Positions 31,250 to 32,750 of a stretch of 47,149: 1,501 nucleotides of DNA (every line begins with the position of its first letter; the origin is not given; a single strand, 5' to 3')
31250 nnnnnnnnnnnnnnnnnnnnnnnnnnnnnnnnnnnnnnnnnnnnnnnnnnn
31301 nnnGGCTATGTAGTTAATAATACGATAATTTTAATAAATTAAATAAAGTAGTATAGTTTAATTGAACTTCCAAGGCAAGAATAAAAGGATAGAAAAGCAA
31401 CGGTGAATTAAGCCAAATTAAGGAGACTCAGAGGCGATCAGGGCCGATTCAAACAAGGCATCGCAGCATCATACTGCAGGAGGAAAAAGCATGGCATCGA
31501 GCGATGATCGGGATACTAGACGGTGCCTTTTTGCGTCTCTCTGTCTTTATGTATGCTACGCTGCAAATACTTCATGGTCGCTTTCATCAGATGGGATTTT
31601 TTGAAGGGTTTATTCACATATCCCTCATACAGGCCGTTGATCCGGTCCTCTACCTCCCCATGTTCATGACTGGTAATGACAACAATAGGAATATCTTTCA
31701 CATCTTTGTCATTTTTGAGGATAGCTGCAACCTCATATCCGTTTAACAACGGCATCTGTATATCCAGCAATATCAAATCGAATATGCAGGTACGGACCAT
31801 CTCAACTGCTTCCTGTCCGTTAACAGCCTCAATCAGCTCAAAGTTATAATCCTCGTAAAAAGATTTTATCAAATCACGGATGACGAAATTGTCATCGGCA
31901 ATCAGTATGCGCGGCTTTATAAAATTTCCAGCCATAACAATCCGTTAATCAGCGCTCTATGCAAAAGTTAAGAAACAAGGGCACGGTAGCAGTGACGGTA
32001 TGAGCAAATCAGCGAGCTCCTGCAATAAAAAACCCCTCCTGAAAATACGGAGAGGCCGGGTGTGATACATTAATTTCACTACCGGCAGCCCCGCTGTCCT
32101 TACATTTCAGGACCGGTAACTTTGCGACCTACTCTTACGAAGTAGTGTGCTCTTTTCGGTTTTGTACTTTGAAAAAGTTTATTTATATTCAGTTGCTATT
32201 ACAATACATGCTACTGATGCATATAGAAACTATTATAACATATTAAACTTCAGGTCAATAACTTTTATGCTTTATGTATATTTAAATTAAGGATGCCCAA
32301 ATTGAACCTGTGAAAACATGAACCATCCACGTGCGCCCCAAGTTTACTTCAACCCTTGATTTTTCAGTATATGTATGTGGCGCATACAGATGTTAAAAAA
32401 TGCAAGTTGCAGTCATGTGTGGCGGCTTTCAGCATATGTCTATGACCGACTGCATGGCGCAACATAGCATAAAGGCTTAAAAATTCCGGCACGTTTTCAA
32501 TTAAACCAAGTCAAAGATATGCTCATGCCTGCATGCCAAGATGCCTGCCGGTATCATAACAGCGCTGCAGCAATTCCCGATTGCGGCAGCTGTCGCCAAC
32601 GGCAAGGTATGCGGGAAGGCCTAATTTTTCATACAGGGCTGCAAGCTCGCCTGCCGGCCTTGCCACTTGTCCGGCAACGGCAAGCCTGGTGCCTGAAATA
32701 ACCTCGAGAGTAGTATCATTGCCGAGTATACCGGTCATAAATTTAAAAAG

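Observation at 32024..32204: Candidate c-di-GMP-I (GEMM-I) riboswitch with terminator, controlling an orphan CheY-type receiver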

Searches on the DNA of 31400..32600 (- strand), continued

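Call 82: search_with_rna_model(model_id=R1, sources=[window, L001, L002, L003, L004, L005, L006, L007, L008, L009, L010, L011, L012, L013, L014, L015, L016, L017, L018, L019, L020, L021, L022, L023, L024, L025, L026, L027, L028, L029, L030, L031, L032, L033, L034, L035, L036, L037, L038, L039, L040, L041, L042, L043, L044, L045, L046, L047, L048, L049, L050, L051, L052, L053, L054, L055, L056, L057, L058, L059, L060, L061, L062, L063, L064, L065, L066, L067, L068, L069, L070, L071, L072, L073, L074, L075, L076, L077, L078, L079, L080, L161, L162, L163, L164, L165, L166, L167], max_evalue=1)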
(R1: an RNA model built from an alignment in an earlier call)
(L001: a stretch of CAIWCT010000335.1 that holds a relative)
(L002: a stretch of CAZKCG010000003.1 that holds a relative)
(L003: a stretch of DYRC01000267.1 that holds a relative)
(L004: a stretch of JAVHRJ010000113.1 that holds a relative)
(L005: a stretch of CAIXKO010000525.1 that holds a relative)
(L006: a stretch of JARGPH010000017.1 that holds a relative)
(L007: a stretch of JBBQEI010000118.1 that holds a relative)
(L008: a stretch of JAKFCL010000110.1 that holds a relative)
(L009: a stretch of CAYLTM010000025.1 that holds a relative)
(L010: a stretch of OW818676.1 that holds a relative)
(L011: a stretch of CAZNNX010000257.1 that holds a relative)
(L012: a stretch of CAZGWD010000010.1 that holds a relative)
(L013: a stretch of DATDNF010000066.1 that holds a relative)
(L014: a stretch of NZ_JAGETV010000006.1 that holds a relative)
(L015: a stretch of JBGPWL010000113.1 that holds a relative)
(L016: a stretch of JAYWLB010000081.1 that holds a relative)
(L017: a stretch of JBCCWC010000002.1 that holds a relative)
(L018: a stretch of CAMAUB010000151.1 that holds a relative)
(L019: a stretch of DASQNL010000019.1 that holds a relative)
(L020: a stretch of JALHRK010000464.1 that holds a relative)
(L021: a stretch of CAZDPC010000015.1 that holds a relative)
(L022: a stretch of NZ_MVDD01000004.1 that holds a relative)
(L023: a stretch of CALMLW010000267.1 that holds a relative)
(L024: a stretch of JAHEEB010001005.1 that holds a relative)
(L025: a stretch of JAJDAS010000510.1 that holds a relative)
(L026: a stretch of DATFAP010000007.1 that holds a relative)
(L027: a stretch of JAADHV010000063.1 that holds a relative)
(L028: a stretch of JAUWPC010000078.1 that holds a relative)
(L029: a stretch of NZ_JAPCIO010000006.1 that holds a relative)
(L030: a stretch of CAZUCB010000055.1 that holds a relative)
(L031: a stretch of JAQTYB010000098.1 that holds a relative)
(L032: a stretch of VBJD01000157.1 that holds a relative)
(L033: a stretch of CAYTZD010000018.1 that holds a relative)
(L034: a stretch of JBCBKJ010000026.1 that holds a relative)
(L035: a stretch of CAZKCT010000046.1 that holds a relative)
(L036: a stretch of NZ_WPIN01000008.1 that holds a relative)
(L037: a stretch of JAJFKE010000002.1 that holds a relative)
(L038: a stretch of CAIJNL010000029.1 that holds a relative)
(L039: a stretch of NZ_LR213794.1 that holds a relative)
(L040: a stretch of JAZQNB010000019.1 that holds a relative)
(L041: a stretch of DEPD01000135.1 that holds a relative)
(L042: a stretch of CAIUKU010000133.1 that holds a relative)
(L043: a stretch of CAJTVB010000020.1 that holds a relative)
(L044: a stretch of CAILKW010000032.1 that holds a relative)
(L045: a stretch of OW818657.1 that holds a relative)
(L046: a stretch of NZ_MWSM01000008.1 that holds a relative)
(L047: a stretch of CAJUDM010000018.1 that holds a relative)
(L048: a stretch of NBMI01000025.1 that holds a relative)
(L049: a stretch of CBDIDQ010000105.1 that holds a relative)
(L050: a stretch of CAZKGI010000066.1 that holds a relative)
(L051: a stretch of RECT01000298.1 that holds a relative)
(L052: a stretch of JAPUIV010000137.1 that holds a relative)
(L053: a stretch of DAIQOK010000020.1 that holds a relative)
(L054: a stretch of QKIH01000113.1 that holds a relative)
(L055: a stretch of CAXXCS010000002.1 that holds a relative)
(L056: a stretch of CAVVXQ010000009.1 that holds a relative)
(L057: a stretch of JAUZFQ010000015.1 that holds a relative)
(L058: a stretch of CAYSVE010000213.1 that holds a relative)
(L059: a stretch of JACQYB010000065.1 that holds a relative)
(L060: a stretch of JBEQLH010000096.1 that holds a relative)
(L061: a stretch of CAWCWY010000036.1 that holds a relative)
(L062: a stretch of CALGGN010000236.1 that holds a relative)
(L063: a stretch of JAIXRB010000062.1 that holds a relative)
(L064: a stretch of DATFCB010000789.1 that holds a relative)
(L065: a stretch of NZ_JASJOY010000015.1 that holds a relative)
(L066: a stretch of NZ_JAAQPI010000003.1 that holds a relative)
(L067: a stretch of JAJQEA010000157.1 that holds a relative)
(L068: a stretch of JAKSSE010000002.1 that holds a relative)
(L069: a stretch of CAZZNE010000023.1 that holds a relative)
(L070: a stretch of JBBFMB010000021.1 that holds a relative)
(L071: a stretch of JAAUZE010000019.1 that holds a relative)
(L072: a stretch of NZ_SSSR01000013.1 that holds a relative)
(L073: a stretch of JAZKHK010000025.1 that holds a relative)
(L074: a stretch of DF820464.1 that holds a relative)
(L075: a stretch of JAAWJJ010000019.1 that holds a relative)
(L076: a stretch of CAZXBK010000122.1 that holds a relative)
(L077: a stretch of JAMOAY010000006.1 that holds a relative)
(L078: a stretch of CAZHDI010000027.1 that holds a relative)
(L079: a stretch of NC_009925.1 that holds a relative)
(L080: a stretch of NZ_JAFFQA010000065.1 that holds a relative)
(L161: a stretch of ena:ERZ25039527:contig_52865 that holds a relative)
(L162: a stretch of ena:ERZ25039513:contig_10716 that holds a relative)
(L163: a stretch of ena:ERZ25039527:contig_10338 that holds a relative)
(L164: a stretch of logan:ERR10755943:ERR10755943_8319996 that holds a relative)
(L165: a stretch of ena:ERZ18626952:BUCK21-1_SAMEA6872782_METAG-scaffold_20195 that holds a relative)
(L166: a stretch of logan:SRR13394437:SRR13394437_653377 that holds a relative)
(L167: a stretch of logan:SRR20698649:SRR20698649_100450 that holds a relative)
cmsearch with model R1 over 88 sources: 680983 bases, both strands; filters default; matches with E-value up to 1: 8.
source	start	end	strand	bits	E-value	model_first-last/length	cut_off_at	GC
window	32078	32165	-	109.9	4e-36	1-88/88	no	0.5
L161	2159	2246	+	108.6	1.1e-35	1-88/88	no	0.47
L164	481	568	+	107.8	2.4e-35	1-88/88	no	0.49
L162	4767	4854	+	104.9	2.6e-34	1-88/88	no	0.47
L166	1686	1776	+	96.2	3.8e-31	1-88/88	no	0.57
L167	428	515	+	94.2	2.1e-30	1-88/88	no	0.52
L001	3774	3860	+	92.9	6.3e-30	1-88/88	no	0.49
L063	681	729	+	14.1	0.33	1-88/88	no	0.39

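Call 83: search_with_rna_model(model_id=R1, sources=[L081, L082, L083, L084, L085, L086, L087, L088, L089, L090, L091, L092, L093, L094, L095, L096, L097, L098, L099, L100, L101, L102, L103, L104, L105, L106, L107, L108, L109, L110, L111, L112, L113, L114, L115, L116, L117, L118, L119, L120, L121, L122, L123, L124, L125, L126, L127, L128, L129, L130, L131, L132, L133, L134, L135, L136, L137, L138, L139, L140, L141, L142, L143, L144, L145, L146, L147, L148, L149, L150, L151, L152, L153, L154, L155, L156, L157, L158, L159, L160], max_evalue=1)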
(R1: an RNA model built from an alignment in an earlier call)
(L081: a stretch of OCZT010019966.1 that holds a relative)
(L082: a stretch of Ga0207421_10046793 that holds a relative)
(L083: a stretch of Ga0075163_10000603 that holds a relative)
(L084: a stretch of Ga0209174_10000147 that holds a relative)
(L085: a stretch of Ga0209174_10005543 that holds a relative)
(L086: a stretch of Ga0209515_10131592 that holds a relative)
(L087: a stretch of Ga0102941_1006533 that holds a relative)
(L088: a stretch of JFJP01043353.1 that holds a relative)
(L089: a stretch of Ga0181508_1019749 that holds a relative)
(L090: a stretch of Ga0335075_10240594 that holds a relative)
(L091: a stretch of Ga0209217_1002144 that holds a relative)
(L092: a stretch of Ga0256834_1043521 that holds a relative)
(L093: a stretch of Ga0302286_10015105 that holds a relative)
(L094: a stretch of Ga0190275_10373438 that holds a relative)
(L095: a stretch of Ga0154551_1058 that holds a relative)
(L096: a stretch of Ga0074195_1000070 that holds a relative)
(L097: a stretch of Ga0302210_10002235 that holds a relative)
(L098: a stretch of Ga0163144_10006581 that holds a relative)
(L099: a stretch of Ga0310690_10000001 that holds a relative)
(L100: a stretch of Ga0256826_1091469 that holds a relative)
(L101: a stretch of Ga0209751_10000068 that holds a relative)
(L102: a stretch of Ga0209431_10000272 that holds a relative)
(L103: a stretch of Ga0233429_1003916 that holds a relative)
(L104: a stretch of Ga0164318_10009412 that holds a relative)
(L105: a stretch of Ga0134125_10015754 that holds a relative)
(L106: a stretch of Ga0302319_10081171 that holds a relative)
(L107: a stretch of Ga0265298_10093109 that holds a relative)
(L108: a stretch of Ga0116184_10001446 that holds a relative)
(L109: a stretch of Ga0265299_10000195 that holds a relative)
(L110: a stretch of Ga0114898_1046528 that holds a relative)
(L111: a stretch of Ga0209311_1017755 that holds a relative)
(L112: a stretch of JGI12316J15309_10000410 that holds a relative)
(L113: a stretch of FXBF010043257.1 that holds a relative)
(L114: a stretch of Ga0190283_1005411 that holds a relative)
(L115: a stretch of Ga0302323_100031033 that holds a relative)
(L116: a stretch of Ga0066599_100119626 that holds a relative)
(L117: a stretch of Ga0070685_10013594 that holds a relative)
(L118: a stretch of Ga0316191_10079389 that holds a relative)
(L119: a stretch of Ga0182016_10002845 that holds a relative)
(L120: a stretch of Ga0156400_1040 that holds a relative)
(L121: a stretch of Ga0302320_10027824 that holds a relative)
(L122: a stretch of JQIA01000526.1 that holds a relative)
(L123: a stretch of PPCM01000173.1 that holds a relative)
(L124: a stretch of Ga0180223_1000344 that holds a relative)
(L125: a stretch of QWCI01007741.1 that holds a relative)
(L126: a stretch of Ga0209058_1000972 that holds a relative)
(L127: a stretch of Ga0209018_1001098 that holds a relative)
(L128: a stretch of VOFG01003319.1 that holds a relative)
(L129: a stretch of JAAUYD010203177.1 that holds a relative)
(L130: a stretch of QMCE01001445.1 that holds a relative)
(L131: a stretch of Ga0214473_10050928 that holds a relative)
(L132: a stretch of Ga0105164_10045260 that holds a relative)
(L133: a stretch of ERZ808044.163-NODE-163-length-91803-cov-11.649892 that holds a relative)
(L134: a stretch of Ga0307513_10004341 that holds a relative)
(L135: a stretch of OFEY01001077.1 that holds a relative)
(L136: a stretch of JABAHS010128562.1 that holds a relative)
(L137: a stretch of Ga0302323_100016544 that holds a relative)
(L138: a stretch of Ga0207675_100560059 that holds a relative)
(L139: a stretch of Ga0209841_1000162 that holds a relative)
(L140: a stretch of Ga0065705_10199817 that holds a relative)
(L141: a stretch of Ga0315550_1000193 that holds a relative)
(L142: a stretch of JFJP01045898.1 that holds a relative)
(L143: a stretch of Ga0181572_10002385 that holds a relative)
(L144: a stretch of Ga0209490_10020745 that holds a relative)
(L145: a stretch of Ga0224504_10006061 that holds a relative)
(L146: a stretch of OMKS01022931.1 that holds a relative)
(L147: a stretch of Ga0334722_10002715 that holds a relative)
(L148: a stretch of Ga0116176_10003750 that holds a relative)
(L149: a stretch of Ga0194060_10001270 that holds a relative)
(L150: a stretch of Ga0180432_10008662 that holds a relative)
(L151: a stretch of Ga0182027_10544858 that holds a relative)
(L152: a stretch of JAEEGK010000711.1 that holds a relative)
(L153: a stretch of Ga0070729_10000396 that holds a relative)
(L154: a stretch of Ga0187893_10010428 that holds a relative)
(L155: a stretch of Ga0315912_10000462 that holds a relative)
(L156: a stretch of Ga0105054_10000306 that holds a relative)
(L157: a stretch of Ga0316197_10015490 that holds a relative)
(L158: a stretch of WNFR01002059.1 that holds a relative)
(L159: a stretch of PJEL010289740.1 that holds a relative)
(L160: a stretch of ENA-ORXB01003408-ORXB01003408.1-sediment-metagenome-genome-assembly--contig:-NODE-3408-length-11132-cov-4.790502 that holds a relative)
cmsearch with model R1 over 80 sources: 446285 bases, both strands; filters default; matches with E-value up to 1: 0.
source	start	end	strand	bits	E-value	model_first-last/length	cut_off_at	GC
